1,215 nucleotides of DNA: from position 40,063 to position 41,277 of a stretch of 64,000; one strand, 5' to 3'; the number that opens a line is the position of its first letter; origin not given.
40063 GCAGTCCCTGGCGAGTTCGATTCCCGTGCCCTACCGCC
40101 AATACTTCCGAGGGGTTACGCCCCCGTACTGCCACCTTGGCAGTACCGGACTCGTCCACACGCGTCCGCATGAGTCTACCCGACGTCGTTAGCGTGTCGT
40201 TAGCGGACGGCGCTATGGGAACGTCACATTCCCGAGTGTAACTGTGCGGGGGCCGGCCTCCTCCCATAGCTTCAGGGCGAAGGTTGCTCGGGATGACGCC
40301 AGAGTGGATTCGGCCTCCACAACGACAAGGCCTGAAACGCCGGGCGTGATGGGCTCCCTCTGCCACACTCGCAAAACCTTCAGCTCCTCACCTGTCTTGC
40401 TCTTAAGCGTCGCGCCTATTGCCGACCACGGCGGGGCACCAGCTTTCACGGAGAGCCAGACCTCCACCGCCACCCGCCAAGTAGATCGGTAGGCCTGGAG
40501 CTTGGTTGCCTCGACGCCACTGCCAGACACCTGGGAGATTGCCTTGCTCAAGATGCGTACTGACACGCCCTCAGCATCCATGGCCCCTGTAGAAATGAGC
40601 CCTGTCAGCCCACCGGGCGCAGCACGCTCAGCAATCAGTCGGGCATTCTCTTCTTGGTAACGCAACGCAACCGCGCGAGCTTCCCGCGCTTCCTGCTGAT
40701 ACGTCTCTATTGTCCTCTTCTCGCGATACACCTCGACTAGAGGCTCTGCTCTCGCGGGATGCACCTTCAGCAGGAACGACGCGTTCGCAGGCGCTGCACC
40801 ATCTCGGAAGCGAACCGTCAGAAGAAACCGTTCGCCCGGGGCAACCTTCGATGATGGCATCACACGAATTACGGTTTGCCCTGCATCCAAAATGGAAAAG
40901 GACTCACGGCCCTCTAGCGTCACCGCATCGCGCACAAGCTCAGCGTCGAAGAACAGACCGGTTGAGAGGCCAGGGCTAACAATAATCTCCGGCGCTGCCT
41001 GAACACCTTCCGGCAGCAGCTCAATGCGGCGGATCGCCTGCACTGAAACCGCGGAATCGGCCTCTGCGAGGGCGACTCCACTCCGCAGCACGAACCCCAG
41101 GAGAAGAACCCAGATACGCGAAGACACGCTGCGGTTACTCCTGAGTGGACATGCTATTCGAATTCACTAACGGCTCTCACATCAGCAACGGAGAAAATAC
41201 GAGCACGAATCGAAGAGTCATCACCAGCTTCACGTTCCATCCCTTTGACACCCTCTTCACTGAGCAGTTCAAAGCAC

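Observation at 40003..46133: tRNA-Sec-like gene used as an integration site: 58-bp direct repeat delimits a 6-kb island carrying a kinase/DUF2381 cassette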

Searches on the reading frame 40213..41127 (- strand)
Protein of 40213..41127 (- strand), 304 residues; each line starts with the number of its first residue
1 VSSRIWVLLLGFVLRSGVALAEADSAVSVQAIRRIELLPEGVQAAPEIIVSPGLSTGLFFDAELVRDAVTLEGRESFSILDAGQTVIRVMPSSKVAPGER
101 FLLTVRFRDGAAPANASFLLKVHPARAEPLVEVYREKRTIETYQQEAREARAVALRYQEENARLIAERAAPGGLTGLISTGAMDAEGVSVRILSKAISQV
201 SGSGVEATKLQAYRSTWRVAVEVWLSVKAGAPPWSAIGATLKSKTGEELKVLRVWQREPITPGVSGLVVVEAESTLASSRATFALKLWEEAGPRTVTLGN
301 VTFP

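Call 8: search_protein_families(library=pfam, proteins=[window:40213-41127:-], max_evalue=0.01)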
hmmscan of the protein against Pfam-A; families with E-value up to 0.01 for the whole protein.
window:40213-41127:- (304 aa): 1 family
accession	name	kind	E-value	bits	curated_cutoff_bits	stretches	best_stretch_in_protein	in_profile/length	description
PF09544.15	DUF2381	-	1.8e-40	139.5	29.2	1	17-300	5-287/288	Protein of unknown function (DUF2381)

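Call 20: find_encoding_contigs(protein=window:40213-41127:-, flank=10000, max_places=8)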
Protein window:40213-41127:- (304 aa): no gene with exactly this product is on record in the collection.

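Call 28: find_related_loci(query=window:40213-41127:-, collection=viral_contigs, flank=10000)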
Query window:40213-41127:- (304 aa) in viral_contigs; peptide patterns used: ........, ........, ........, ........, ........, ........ (x = any residue, [..] = any of these).
13 stretches matched a pattern, but none encodes a relative of the query by tblastn (E <= 1e-3).

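Call 37: search_protein_families(library=padloc, proteins=[window:40213-41127:-], max_evalue=0.01)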
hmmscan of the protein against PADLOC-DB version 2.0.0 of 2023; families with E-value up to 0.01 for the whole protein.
window:40213-41127:- (304 aa): 0 families

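Call 38: search_protein_families(library=ncbifam, proteins=[window:40213-41127:-], max_evalue=0.01)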
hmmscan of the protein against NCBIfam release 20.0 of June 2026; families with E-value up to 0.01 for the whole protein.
window:40213-41127:- (304 aa): 1 family
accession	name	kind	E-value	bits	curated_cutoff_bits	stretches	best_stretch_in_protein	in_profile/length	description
TIGR02268.1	TIGR02268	paralog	9.1e-80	268.1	76.15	1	9-303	2-295/295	Myxococcus xanthus paralogous family TIGR02268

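Call 46: find_homologous_proteins(query=window:40213-41127:-, max_evalue=0.00001)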
Query window:40213-41127:- (304 aa): 246 proteins with E <= 0.00001 among 8000 candidates; the best 120 are listed.
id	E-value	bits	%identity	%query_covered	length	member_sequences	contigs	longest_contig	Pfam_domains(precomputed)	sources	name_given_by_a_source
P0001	1.6e-185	633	100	100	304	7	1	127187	PF09544.16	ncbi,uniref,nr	ncbi:DUF2381 family protein [Corallococcus exiguus]|uniref:DUF2381 family protein n=1 Tax=Corallococ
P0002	4.0e-157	540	87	100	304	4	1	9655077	PF09544.16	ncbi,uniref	ncbi:DUF2381 family protein [Corallococcus coralloides]|uniref:DUF2381 family protein n=1 Tax=Corall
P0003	4.8e-110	385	66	95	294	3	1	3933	PF09544.16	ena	-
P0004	6.8e-109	382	60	100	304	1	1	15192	PF09544.16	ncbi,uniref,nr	ncbi:DUF2381 family protein [Corallococcus sp. CA053C]|uniref:DUF2381 family protein n=1 Tax=Corallo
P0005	1.0e-107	378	61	100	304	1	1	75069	PF09544.16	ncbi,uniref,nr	ncbi:DUF2381 family protein [Corallococcus sp. CA054B]|uniref:DUF2381 family protein n=1 Tax=Corallo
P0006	1.1e-107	378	61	100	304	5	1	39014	PF09544.16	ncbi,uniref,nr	ncbi:DUF2381 family protein [Corallococcus sp. AB030]|uniref:DUF2381 family protein n=1 Tax=Coralloc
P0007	1.3e-107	377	61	100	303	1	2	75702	PF09544.16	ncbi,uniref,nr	ncbi:DUF2381 family protein [Corallococcus praedator]|uniref:DUF2381 family protein n=1 Tax=Coralloc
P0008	2.1e-107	377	61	100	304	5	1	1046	PF09544.16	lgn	-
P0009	2.6e-107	376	61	95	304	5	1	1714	PF09544.16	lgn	-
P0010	2.8e-106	373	61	97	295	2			PF09544.16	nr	nr:DUF2381 family protein [Corallococcus exiguus]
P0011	1.7e-104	367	58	100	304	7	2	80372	PF09544.16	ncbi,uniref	ncbi:DUF2381 family protein [Corallococcus exiguus]|uniref:DUF2381 family protein n=1 Tax=Corallococ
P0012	2.3e-103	363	58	100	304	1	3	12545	PF09544.16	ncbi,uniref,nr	ncbi:DUF2381 family protein [Corallococcus praedator]|uniref:DUF2381 family protein n=1 Tax=Coralloc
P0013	2.7e-103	363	60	95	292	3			PF09544.16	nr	nr:DUF2381 family protein [Corallococcus soli]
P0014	1.4e-102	361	58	100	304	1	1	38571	PF09544.16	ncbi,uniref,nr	ncbi:DUF2381 family protein [Corallococcus sicarius]|uniref:DUF2381 family protein n=1 Tax=Coralloco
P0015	6.0e-102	359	57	100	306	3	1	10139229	PF09544.16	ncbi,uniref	ncbi:DUF2381 family protein [Corallococcus exercitus]|uniref:DUF2381 family protein n=1 Tax=Coralloc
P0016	1.0e-101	358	57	100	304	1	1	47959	PF09544.16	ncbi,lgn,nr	ncbi:MAG: DUF2381 family protein [Myxococcaceae bacterium]|nr:MAG: DUF2381 family protein [Myxococca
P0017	6.4e-101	355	57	94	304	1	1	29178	PF09544.16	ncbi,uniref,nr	ncbi:DUF2381 family protein [Corallococcus aberystwythensis]|uniref:DUF2381 family protein n=1 Tax=C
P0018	1.0e-100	355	56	100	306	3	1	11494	PF09544.16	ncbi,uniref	ncbi:DUF2381 family protein [Corallococcus exiguus]|uniref:DUF2381 family protein n=1 Tax=Corallococ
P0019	1.4e-100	354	55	100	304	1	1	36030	PF09544.16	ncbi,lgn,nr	ncbi:MAG: DUF2381 family protein [Myxococcaceae bacterium]|nr:MAG: DUF2381 family protein [Myxococca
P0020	4.9e-100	352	59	91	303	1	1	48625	PF09544.16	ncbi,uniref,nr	ncbi:DUF2381 family protein [Corallococcus aberystwythensis]|uniref:DUF2381 family protein n=1 Tax=C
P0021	8.7e-100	352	57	100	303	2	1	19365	PF09544.16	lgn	-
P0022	1.0e-99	351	56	100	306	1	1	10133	PF09544.16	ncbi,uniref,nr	ncbi:DUF2381 family protein [Corallococcus aberystwythensis]|uniref:DUF2381 family protein n=1 Tax=C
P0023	5.4e-99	349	56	100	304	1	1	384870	PF09544.16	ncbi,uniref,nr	ncbi:DUF2381 family protein [Corallococcus sp. bb12-1]|uniref:DUF2381 family protein n=1 Tax=Corallo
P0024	1.4e-98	348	56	100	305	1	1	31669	PF09544.16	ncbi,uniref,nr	ncbi:DUF2381 family protein [Corallococcus carmarthensis]|uniref:DUF2381 family protein n=1 Tax=Cora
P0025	2.2e-98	347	57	98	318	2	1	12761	PF09544.16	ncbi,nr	ncbi:DUF2381 family protein [Myxococcus sp. AM011]|nr:DUF2381 family protein [Myxococcus sp. AM011]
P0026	2.6e-98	347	56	100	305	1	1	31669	PF09544.16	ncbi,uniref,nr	ncbi:DUF2381 family protein [Corallococcus carmarthensis]|uniref:DUF2381 family protein n=1 Tax=Cora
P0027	3.7e-98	346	59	97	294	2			PF09544.16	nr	nr:DUF2381 family protein [Corallococcus exercitus]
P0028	5.2e-98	346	55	100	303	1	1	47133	PF09544.16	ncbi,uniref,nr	ncbi:DUF2381 family protein [Corallococcus sp. CA054B]|uniref:DUF2381 family protein n=1 Tax=Corallo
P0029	1.2e-97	345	57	100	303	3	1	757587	PF09544.16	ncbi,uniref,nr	ncbi:DUF2381 family protein [Corallococcus macrosporus]|uniref:DUF2381 family protein n=1 Tax=Corall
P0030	2.2e-97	344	55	98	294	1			PF09544.16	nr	nr:DUF2381 family protein [Corallococcus carmarthensis]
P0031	2.7e-97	343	59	100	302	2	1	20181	PF09544.16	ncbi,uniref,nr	ncbi:DUF2381 family protein [Corallococcus llansteffanensis]|uniref:DUF2381 family protein n=1 Tax=C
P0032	5.0e-97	343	55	94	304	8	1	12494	PF09544.16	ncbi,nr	ncbi:DUF2381 family protein [Corallococcus sp. AB004]|nr:DUF2381 family protein [Corallococcus sp. A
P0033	1.1e-96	341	54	100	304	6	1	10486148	PF09544.16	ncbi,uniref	ncbi:DUF2381 family protein [Corallococcus exiguus]|uniref:DUF2381 family protein n=1 Tax=Corallococ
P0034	1.3e-96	341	59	100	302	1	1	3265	PF09544.16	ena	-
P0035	1.5e-96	341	58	100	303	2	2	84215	PF09544.16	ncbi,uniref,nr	ncbi:DUF2381 family protein [Corallococcus interemptor]|uniref:DUF2381 family protein n=1 Tax=Corall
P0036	1.9e-96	341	56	94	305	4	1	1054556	PF09544.16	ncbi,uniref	ncbi:DUF2381 family protein [Corallococcus caeni]|uniref:DUF2381 family protein n=1 Tax=Corallococcu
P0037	3.0e-96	340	55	100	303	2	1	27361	PF09544.16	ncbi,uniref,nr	ncbi:DUF2381 family protein [Corallococcus sp. AB049A]|uniref:DUF2381 family protein n=1 Tax=Corallo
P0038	4.5e-96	339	57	98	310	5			PF09544.16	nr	nr:DUF2381 family protein [Corallococcus exiguus]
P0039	6.8e-96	339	57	89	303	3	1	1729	PF09544.16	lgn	-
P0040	9.1e-96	338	54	94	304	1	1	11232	PF09544.16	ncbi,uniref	ncbi:DUF2381 family protein [Corallococcus sp. 4LFB]|uniref:DUF2381 family protein n=1 Tax=Coralloco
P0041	1.4e-95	338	56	93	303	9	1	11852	PF09544.16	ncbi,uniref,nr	ncbi:DUF2381 family protein [Corallococcus sp. CA041A]|uniref:DUF2381 family protein n=1 Tax=Corallo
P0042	2.0e-95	337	54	98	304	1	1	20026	PF09544.16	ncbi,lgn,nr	ncbi:MAG: DUF2381 family protein [Myxococcaceae bacterium]|nr:MAG: DUF2381 family protein [Myxococca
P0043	2.1e-95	337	51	100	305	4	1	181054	PF09544.16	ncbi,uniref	ncbi:DUF2381 family protein [Corallococcus sp. AS-1-6]|uniref:DUF2381 family protein n=1 Tax=Corallo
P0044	2.2e-95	337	56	100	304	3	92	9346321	PF09544.16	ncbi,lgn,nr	ncbi:DUF2381 domain-containing protein [Myxococcus xanthus]|nr:hypothetical protein MyxoNM_10540 [My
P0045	3.8e-95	336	54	98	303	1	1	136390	PF09544.16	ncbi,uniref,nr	ncbi:DUF2381 family protein [Corallococcus sp. bb12-1]|uniref:DUF2381 family protein n=1 Tax=Corallo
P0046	4.1e-95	336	61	89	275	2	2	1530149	PF09544.16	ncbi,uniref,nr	ncbi:hypothetical protein KH5H1_25780 [Corallococcus caeni]|uniref:DUF2381 family protein n=1 Tax=Co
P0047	4.5e-95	336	55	100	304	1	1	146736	PF09544.16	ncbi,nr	ncbi:DUF2381 family protein [Corallococcus sp. AB050B]|nr:DUF2381 family protein [Corallococcus sp. 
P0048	5.3e-95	336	55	89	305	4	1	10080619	PF09544.16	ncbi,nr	ncbi:DUF2381 family protein [Corallococcus coralloides]|nr:DUF2381 family protein [Corallococcus cor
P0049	9.3e-95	335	55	97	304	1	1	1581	PF09544.16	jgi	jgi:uncharacterized protein (TIGR02268 family)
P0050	1.2e-94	335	54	97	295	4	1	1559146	PF09544.16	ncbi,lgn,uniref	ncbi:DUF2381 family protein [Corallococcus caeni]|uniref:DUF2381 family protein n=1 Tax=Corallococcu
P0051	1.6e-94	334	53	100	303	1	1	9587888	PF09544.16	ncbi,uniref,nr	ncbi:hypothetical protein EJ065_0368 [Corallococcus coralloides]|uniref:DUF2381 family protein n=1 T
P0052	2.7e-94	334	57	100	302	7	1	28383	PF09544.16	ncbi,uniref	ncbi:DUF2381 family protein [Corallococcus exiguus]|uniref:DUF2381 family protein n=1 Tax=Corallococ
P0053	3.1e-94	333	55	94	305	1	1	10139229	PF09544.16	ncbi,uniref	ncbi:DUF2381 family protein [Corallococcus exercitus]|uniref:DUF2381 family protein n=1 Tax=Coralloc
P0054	3.4e-94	333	54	100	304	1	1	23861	PF09544.16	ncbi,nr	ncbi:DUF2381 family protein [Corallococcus coralloides]|nr:DUF2381 family protein [Corallococcus cor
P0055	6.5e-94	332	54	100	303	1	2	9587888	PF09544.16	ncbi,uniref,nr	ncbi:hypothetical protein EJ065_6595 [Corallococcus coralloides]|uniref:DUF2381 family protein n=1 T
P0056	1.1e-93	332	58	91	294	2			PF09544.16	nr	nr:DUF2381 family protein [Corallococcus carmarthensis]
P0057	3.3e-93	330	57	89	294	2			PF09544.16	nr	nr:DUF2381 family protein [Corallococcus exiguus]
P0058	8.1e-93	329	53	94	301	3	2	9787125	PF09544.16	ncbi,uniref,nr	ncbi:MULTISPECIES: DUF2381 family protein [unclassified Corallococcus]|uniref:DUF2381 family protein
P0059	1.2e-92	328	55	100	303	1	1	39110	PF09544.16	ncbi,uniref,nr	ncbi:DUF2381 family protein [Myxococcus sp. AM009]|uniref:DUF2381 family protein n=1 Tax=Myxococcus 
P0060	1.8e-92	328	56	92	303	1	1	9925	PF09544.16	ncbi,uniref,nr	ncbi:DUF2381 family protein [Myxococcus vastator]|uniref:DUF2381 family protein n=1 Tax=Myxococcus v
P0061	2.0e-92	328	52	98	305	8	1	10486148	PF09544.16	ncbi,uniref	ncbi:DUF2381 family protein [Corallococcus exiguus]|uniref:DUF2381 family protein n=1 Tax=Corallococ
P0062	2.3e-92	327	57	89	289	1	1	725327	PF09544.16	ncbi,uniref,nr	ncbi:DUF2381 family protein [Myxococcus sp. K38C18041901]|uniref:DUF2381 family protein n=1 Tax=Myxo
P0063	2.4e-92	327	57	92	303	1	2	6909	PF09544.16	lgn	-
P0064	2.5e-92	327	57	91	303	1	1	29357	PF09544.16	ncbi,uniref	ncbi:DUF2381 family protein [Corallococcus sp. 4LFB]|uniref:DUF2381 family protein n=1 Tax=Coralloco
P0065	2.5e-92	327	57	91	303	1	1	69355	PF09544.16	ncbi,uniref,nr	ncbi:DUF2381 family protein [Corallococcus carmarthensis]|uniref:DUF2381 family protein n=1 Tax=Cora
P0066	2.7e-92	327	55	98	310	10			PF09544.16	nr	nr:DUF2381 family protein [Corallococcus exiguus]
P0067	3.5e-92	327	57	91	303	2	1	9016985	PF09544.16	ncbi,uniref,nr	ncbi:DUF2381 family protein [Myxococcus sp. SDU36]|uniref:DUF2381 family protein n=1 Tax=Myxococcus 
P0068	4.6e-92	326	54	100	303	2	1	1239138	PF09544.16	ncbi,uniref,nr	ncbi:DUF2381 family protein [Corallococcus sp. AB011P]|uniref:DUF2381 family protein n=1 Tax=Corallo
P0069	1.6e-91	325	54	100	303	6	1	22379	PF09544.16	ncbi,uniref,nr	ncbi:DUF2381 family protein [Corallococcus sp. CA041A]|uniref:DUF2381 family protein n=1 Tax=Corallo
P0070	2.2e-91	324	57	98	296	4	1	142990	PF09544.16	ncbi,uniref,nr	ncbi:DUF2381 family protein [Corallococcus sp. AS-1-12]|uniref:DUF2381 family protein n=1 Tax=Corall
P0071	2.6e-91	324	53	100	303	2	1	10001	PF09544.16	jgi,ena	-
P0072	2.8e-91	324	53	97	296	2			PF09544.16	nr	nr:DUF2381 family protein [Corallococcus macrosporus]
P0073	3.3e-91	324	57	96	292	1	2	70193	PF09544.16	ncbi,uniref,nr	ncbi:DUF2381 family protein [Corallococcus sp. AB032C]|uniref:DUF2381 family protein n=1 Tax=Corallo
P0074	3.8e-91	323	55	94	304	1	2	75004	PF09544.16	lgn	-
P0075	3.8e-91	323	57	95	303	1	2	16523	PF09544.16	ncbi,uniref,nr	ncbi:DUF2381 family protein [Myxococcus sp. AM001]|uniref:DUF2381 family protein n=1 Tax=Myxococcus 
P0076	6.4e-91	323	54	93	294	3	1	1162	PF09544.16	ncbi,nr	ncbi:MAG: DUF2381 family protein [Myxococcaceae bacterium]|nr:MAG: DUF2381 family protein [Myxococca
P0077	1.0e-90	322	57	93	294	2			PF09544.16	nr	nr:DUF2381 family protein [Corallococcus exercitus]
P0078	2.1e-90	321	57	89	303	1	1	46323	PF09544.16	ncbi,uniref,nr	ncbi:DUF2381 family protein [Myxococcus sp. AM010]|uniref:DUF2381 family protein n=1 Tax=Myxococcus 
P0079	4.1e-90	320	58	89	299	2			PF09544.16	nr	nr:DUF2381 family protein [Myxococcus sp. CA039A]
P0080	8.8e-90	319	56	89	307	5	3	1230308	PF09544.16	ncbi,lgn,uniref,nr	ncbi:DUF2381 family protein [Corallococcus exiguus]|uniref:DUF2381 family protein n=1 Tax=Corallococ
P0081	9.7e-90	319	53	100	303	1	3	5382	PF09544.16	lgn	-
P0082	2.5e-89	317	54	98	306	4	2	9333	PF09544.16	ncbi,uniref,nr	ncbi:DUF2381 family protein [Corallococcus praedator]|uniref:DUF2381 family protein n=1 Tax=Coralloc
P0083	4.4e-89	317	53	97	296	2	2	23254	PF09544.16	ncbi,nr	ncbi:DUF2381 family protein [Corallococcus sp. CA049B]|nr:DUF2381 family protein [Corallococcus cora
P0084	8.4e-89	316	53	97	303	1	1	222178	PF09544.16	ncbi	ncbi:DUF2381 family protein [Corallococcus terminator]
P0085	1.2e-88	315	57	89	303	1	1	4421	PF09544.16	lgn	-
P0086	1.6e-88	315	51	96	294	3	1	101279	PF09544.16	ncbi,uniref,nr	ncbi:DUF2381 family protein [Corallococcus interemptor]|uniref:DUF2381 family protein n=1 Tax=Corall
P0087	1.7e-88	315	55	95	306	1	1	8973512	PF09544.16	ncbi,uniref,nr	ncbi:DUF2381 family protein [Corallococcus macrosporus]|uniref:DUF2381 family protein n=1 Tax=Corall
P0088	2.7e-88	314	53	97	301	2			PF09544.16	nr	nr:DUF2381 family protein [Corallococcus exiguus]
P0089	5.2e-88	313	53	98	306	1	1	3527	PF09544.16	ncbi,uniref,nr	ncbi:DUF2381 family protein [Myxococcus sp. AB056]|uniref:DUF2381 family protein n=1 Tax=Myxococcus 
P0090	5.8e-88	313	55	90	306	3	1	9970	PF09544.16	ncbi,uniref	ncbi:DUF2381 family protein [Corallococcus sp. 4LFB]|uniref:DUF2381 family protein n=1 Tax=Coralloco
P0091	8.0e-88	312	53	100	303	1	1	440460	PF09544.16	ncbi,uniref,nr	ncbi:DUF2381 family protein [Myxococcus eversor]|uniref:DUF2381 family protein n=1 Tax=Myxococcus ev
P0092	1.2e-87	312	54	98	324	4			PF09544.16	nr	nr:DUF2381 family protein [Myxococcus xanthus]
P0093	1.6e-87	311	54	94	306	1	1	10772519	PF09544.16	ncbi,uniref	ncbi:DUF2381 family protein [Myxococcus faecalis]|uniref:DUF2381 family protein n=1 Tax=Myxococcus f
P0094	1.6e-87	311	53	97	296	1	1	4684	PF09544.16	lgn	-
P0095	4.6e-87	310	55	90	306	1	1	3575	PF09544.16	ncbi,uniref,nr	ncbi:DUF2381 family protein [Myxococcus sp. AB036A]|uniref:DUF2381 family protein n=1 Tax=Myxococcus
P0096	4.7e-87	310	55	89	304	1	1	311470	PF09544.16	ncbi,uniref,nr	ncbi:DUF2381 family protein [Myxococcus sp. CA056]|uniref:DUF2381 family protein n=1 Tax=Myxococcus 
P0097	5.7e-87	310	56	89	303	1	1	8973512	PF09544.16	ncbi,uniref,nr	ncbi:DUF2381 family protein [Corallococcus macrosporus]|uniref:DUF2381 family protein n=1 Tax=Corall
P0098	7.3e-87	309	53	99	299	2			PF09544.16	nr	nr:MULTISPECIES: DUF2381 family protein [Myxococcaceae]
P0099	9.1e-87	309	54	94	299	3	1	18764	PF09544.16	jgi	jgi:uncharacterized protein (TIGR02268 family)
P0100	1.0e-86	309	54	99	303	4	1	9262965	PF09544.16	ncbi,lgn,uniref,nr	ncbi:DUF2381 family protein [Myxococcus xanthus]|uniref:DUF2381 family protein n=1 Tax=Myxococcus xa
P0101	1.3e-86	308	54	90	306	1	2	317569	PF09544.16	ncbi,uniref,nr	ncbi:DUF2381 family protein [Myxococcus virescens]|uniref:Myxococcus xanthus paralogous family TIGR0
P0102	2.7e-86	307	52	98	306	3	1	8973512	PF09544.16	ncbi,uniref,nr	ncbi:DUF2381 family protein [Corallococcus macrosporus]|uniref:DUF2381 family protein n=1 Tax=Corall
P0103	3.0e-86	307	53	98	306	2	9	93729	PF09544.16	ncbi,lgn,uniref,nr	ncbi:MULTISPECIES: DUF2381 family protein [unclassified Myxococcus]|uniref:DUF2381 family protein n=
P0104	3.2e-86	307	53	98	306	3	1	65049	PF09544.16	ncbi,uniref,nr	ncbi:DUF2381 family protein [Corallococcus carmarthensis]|uniref:DUF2381 family protein n=1 Tax=Cora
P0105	5.0e-86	307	56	89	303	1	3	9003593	PF09544.16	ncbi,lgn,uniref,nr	ncbi:DUF2381 family protein [Corallococcus macrosporus]|uniref:DUF2381 family protein n=1 Tax=Myxoco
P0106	9.2e-86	306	52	98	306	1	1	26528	PF09544.16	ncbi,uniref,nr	ncbi:DUF2381 family protein [Myxococcus sp. AB056]|uniref:DUF2381 family protein n=1 Tax=Myxococcus 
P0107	1.1e-85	305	53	98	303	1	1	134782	PF09544.16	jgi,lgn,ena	-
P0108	2.3e-85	304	52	97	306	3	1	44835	PF09544.16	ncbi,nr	ncbi:DUF2381 family protein [Corallococcus coralloides]|nr:DUF2381 family protein [Corallococcus cor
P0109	4.8e-85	303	54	94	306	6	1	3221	PF09544.16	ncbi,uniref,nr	ncbi:DUF2381 family protein [Myxococcus sp. AB036A]|uniref:DUF2381 family protein n=1 Tax=Myxococcus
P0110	5.8e-85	303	52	98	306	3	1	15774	PF09544.16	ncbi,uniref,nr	ncbi:DUF2381 family protein [Myxococcus llanfairpwllgwyngyllgogerychwyrndrobwllllantysiliogogogochen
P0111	6.5e-85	303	52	98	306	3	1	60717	PF09544.16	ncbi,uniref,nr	ncbi:DUF2381 family protein [Myxococcus qinghaiensis]|uniref:DUF2381 family protein n=1 Tax=Myxococc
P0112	7.1e-85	303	53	90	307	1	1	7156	PF09544.16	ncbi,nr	ncbi:DUF2381 family protein [Myxococcus sp. AM001]|nr:DUF2381 family protein [Myxococcus sp. AM001]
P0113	9.6e-85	302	52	98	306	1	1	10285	PF09544.16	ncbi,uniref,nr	ncbi:DUF2381 family protein [Myxococcus vastator]|uniref:DUF2381 family protein n=1 Tax=Myxococcus v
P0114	1.1e-84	302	52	98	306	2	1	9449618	PF09544.16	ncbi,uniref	ncbi:DUF2381 family protein [Corallococcus interemptor]|uniref:DUF2381 family protein n=1 Tax=Corall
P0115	1.6e-84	302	57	90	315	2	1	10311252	PF09544.16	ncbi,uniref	ncbi:DUF2381 family protein [Myxococcus stipitatus]|uniref:DUF2381 family protein n=1 Tax=Myxococcus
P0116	1.7e-84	302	53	90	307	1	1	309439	PF09544.16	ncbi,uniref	ncbi:DUF2381 family protein [Myxococcus fulvus]|uniref:DUF2381 family protein n=1 Tax=Myxococcus ful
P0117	1.7e-84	301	52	98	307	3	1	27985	PF09544.16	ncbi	ncbi:DUF2381 family protein [Myxococcus sp. 1LA]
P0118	1.9e-84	301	53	90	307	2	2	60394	PF09544.16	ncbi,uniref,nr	ncbi:DUF2381 family protein [Myxococcus xanthus]|uniref:DUF2381 family protein n=1 Tax=Myxococcus xa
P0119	2.2e-84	301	51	98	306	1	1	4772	PF09544.16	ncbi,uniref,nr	ncbi:DUF2381 family protein [Myxococcus llanfairpwllgwyngyllgogerychwyrndrobwllllantysiliogogogochen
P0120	2.8e-84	301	51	92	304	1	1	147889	PF09544.16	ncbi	ncbi:DUF2381 family protein [Corallococcus terminator]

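Call 47: find_encoding_contigs(protein=P0001, flank=10000, max_places=10)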
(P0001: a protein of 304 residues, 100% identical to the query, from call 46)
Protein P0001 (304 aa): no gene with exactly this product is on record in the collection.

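Call 48: list_cluster_members(proteins=[P0001, P0002])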
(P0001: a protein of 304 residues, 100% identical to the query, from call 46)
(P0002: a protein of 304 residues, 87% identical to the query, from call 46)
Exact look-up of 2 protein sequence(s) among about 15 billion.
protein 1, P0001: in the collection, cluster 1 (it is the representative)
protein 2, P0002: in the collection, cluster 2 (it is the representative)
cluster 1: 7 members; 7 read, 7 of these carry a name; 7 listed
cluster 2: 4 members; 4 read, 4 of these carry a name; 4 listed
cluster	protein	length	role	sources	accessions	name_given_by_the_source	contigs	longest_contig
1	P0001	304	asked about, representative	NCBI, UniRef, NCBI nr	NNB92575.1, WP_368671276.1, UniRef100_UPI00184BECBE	DUF2381 family protein [Corallococcus exiguus] | DUF2381 family protein n=1 Tax=Corallococcus exiguus TaxID=83462 RepID=UPI00184BECBE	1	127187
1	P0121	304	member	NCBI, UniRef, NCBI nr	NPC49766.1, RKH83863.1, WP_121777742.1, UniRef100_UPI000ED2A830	DUF2381 family protein [Corallococcus sp. AB032C] | DUF2381 family protein n=1 Tax=Corallococcus TaxID=83461 RepID=UPI000ED2A830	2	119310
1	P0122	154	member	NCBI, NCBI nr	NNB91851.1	DUF2381 family protein [Corallococcus exiguus]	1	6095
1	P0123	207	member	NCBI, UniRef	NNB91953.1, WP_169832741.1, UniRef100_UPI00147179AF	DUF2381 family protein, partial [Corallococcus exiguus] | DUF2381 family protein n=1 Tax=Corallococcus exiguus TaxID=83462 RepID=UPI00147179AF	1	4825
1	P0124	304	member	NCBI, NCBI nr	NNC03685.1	DUF2381 family protein [Corallococcus exiguus]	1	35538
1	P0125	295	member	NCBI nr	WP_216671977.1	DUF2381 family protein [Corallococcus exiguus]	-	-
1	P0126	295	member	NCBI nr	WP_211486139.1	DUF2381 family protein [Corallococcus exiguus]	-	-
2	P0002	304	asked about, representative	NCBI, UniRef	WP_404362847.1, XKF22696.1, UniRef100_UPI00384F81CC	DUF2381 family protein [Corallococcus coralloides] | DUF2381 family protein n=1 Tax=Corallococcus coralloides TaxID=184914 RepID=UPI00384F81CC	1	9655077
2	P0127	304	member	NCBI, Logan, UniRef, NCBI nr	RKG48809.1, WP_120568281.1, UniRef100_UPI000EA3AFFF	DUF2381 family protein [Corallococcus sp. AB011P] | DUF2381 family protein n=1 Tax=Corallococcus sp. AB011P TaxID=2316735 RepID=UPI000EA3AFFF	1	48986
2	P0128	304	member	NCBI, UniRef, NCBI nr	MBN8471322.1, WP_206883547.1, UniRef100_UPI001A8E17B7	DUF2381 family protein [Corallococcus exiguus] | DUF2381 family protein n=1 Tax=Corallococcus exiguus TaxID=83462 RepID=UPI001A8E17B7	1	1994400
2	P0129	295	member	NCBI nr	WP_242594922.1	DUF2381 family protein [Corallococcus exiguus]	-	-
